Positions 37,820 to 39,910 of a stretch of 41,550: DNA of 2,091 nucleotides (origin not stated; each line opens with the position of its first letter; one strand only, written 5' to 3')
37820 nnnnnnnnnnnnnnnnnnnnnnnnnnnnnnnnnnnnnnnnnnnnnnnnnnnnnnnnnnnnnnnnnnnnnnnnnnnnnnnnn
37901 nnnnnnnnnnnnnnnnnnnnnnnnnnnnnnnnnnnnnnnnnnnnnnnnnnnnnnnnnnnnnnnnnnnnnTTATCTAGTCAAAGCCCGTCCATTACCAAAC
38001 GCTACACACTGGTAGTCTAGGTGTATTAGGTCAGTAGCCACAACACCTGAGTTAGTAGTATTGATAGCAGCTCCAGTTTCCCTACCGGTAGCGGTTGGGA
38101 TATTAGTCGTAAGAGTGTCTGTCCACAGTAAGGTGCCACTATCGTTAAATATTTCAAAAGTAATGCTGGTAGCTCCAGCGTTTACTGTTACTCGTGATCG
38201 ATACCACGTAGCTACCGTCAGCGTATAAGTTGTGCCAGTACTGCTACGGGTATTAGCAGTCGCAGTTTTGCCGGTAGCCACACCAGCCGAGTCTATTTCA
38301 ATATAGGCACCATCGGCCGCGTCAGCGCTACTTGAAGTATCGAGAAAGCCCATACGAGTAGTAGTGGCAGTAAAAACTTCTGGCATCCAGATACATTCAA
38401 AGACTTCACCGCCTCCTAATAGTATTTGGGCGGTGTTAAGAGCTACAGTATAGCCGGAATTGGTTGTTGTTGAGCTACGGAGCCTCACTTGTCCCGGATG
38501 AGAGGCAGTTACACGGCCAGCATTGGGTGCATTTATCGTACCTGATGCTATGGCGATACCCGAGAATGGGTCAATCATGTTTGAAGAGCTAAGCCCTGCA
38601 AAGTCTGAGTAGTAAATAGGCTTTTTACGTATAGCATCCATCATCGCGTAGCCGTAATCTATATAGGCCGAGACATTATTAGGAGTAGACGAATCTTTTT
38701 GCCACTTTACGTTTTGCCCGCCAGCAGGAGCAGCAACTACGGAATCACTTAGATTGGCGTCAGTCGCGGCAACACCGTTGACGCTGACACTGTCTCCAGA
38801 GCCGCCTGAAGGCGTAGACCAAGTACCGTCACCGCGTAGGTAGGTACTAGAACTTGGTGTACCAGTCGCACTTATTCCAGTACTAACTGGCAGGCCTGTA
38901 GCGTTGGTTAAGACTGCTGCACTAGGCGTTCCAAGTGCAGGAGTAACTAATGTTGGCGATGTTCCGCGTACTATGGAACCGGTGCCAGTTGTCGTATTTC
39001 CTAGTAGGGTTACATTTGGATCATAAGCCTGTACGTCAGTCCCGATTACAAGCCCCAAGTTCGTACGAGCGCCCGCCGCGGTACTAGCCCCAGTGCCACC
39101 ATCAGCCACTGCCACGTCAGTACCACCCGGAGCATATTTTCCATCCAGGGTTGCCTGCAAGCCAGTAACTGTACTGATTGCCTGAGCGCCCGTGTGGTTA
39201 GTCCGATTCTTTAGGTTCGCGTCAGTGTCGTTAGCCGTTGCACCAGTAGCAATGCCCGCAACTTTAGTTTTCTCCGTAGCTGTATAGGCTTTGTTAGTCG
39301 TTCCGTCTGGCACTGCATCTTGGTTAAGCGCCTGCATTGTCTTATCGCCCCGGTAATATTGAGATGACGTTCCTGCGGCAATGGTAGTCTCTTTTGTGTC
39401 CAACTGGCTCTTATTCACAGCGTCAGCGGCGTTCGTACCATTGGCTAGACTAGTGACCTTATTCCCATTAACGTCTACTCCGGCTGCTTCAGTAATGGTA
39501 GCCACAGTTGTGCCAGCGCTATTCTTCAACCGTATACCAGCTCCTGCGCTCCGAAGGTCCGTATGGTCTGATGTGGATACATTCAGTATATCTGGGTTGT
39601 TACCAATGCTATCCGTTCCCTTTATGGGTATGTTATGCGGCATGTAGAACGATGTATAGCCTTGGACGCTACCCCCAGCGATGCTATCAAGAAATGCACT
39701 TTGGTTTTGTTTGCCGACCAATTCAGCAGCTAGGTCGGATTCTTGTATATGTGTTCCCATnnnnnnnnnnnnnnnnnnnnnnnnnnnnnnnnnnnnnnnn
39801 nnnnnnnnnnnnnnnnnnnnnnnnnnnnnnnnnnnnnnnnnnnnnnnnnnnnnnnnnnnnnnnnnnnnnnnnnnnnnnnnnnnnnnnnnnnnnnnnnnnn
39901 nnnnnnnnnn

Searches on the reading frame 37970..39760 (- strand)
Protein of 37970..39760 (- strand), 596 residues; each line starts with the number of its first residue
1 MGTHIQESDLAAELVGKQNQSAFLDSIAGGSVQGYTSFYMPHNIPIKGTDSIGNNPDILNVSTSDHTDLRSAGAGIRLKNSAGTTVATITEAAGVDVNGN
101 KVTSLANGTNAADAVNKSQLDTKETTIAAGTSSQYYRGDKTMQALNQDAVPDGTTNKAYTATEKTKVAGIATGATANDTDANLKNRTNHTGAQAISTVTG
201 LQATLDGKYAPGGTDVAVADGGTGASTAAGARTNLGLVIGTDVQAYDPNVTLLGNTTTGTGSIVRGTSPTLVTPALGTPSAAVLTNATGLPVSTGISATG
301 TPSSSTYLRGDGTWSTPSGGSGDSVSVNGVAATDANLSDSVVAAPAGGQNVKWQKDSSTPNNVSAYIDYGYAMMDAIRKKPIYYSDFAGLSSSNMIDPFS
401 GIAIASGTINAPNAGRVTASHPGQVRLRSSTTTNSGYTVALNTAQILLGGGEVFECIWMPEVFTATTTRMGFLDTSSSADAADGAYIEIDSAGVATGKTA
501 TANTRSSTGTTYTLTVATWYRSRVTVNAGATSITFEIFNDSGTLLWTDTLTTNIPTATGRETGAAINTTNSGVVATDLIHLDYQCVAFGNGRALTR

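Call 10: search_protein_families(library=phrogs, proteins=[window:37970-39760:-])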
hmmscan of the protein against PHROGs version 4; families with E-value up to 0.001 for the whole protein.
window:37970-39760:- (596 aa): 2 families
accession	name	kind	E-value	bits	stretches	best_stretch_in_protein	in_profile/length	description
phrog_2647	-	head and packaging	5.7e-06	26.6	1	92-132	76-116/336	head decoration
phrog_6320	-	tail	9.6e-06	25.6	1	79-208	364-487/745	tail fiber protein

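Call 16: find_related_loci(query=window:37970-39760:-, collection=viral_contigs, flank=6000)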
Query window:37970-39760:- (596 aa) in viral_contigs; peptide patterns used: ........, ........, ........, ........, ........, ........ (x = any residue, [..] = any of these).
15 stretches matched a pattern; 15 encode a relative of the query (tblastn E <= 1e-3); 15 distinct loci.
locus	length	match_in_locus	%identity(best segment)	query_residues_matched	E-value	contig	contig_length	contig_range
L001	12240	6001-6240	73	120-199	1e-29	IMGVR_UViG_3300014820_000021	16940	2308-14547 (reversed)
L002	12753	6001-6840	81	118-208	8e-22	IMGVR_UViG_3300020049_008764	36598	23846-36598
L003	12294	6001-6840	81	118-208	1e-21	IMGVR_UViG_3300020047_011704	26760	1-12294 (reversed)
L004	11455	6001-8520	49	123-320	2e-6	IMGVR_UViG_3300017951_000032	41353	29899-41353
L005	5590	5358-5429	71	127-150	2e-5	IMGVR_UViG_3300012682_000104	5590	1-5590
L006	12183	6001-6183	39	231-273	4e-5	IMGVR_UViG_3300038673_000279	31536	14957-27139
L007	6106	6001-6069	74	228-250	6e-5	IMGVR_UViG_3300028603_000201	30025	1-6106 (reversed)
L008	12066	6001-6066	77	229-250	7e-5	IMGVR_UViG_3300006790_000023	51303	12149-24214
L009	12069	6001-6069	74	228-250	6e-5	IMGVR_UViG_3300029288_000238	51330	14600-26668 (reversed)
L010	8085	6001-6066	77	229-250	6e-5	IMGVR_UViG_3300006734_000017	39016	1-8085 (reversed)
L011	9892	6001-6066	77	228-249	7e-5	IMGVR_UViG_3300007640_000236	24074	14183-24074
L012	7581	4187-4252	77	228-249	7e-5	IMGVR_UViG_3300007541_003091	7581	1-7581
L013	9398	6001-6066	77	228-249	7e-5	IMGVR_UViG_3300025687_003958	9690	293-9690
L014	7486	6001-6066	77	228-249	7e-5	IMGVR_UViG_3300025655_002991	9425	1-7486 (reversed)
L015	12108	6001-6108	53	258-293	1e-4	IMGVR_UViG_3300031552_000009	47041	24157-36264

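Call 18: find_encoding_contigs(protein=window:37970-39760:-, flank=8000, max_places=10)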
Protein window:37970-39760:- (596 aa): 5 contigs read that carry it; 3 places shown.
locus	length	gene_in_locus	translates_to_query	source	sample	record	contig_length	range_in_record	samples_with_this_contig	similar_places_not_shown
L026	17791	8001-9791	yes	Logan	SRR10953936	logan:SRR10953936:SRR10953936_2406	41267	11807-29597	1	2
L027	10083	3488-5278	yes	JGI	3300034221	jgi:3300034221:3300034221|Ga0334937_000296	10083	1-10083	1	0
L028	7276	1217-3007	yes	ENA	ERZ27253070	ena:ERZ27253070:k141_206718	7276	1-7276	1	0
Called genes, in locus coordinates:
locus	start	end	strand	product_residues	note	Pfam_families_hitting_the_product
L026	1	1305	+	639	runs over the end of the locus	-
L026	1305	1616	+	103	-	-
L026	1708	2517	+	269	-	-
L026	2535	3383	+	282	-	-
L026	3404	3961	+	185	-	-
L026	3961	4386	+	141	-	-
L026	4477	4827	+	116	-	-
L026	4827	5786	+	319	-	-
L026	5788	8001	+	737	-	PF03639:Glyco_hydro_81, PF17652:Glyco_hydro81C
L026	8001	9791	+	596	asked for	PF22237:SO2946-like_C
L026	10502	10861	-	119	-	-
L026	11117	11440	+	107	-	PF00188:CAP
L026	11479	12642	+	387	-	-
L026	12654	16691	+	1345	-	-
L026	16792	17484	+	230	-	-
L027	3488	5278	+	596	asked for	PF22237:SO2946-like_C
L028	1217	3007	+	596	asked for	PF22237:SO2946-like_C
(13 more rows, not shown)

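Call 51: find_homologous_proteins(query=window:37970-39760:-)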
Query window:37970-39760:- (596 aa): 3274 proteins with E <= 0.001 among 8000 candidates; the best 120 are listed.
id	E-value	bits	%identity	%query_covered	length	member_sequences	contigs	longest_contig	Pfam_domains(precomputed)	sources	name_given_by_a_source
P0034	4.5e-224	763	100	61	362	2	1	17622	PF22237.4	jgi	jgi:hypothetical protein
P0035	1.4e-89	320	58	46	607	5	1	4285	PF22237.4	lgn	-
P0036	2.1e-76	276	82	10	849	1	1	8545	-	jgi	jgi:hypothetical protein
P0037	6.9e-74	268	83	7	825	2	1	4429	PF26209.2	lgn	-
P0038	4.9e-71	258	45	40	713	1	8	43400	PF22237.4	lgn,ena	-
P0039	2.3e-70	256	58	12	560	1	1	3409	-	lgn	-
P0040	1.1e-69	254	54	13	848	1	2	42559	-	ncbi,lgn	-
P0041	2.4e-66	243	80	7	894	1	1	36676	PF26209.2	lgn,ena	-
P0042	6.6e-66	241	50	46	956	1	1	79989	PF22237.4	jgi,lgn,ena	-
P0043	1.1e-65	241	81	10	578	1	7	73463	-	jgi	jgi:hypothetical protein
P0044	3.7e-63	232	76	9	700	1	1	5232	-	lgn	-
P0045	2.0e-62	230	41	70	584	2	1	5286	PF22237.4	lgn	-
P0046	1.4e-61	227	51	46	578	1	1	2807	PF22237.4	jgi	jgi:hypothetical protein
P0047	2.1e-60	223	54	13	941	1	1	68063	-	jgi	jgi:hypothetical protein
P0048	3.1e-60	223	46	51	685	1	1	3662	PF22237.4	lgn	-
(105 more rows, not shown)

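Call 53: find_encoding_contigs(protein=P0035, flank=5000, max_places=3)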
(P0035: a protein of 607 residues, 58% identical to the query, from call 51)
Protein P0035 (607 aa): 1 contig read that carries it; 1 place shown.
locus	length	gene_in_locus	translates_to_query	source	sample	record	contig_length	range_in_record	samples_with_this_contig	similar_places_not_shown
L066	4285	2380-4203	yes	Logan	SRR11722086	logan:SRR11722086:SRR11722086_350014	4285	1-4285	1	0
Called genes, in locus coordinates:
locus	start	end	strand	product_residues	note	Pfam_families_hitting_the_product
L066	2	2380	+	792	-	?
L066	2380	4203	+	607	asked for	PF22237:SO2946-like_C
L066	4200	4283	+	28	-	?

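Call 54: find_encoding_contigs(protein=P0038, flank=6000, max_places=3)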
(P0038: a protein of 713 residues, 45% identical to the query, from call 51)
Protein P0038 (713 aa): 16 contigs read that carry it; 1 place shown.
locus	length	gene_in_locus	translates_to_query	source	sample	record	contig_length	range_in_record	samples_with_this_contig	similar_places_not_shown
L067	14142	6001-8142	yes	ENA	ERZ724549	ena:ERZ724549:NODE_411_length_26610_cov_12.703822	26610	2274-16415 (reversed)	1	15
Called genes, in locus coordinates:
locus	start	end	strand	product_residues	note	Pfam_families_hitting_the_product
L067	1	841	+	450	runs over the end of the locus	PF03237:Terminase_6N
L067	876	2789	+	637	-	-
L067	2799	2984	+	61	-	-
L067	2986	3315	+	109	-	-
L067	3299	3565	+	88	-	-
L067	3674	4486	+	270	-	-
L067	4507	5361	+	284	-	PF25209:Phage_capsid_4 (weak)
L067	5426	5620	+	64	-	-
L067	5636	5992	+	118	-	-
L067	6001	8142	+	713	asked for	PF22237:SO2946-like_C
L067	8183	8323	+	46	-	-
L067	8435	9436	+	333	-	-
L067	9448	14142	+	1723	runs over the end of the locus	PF18857:LPD38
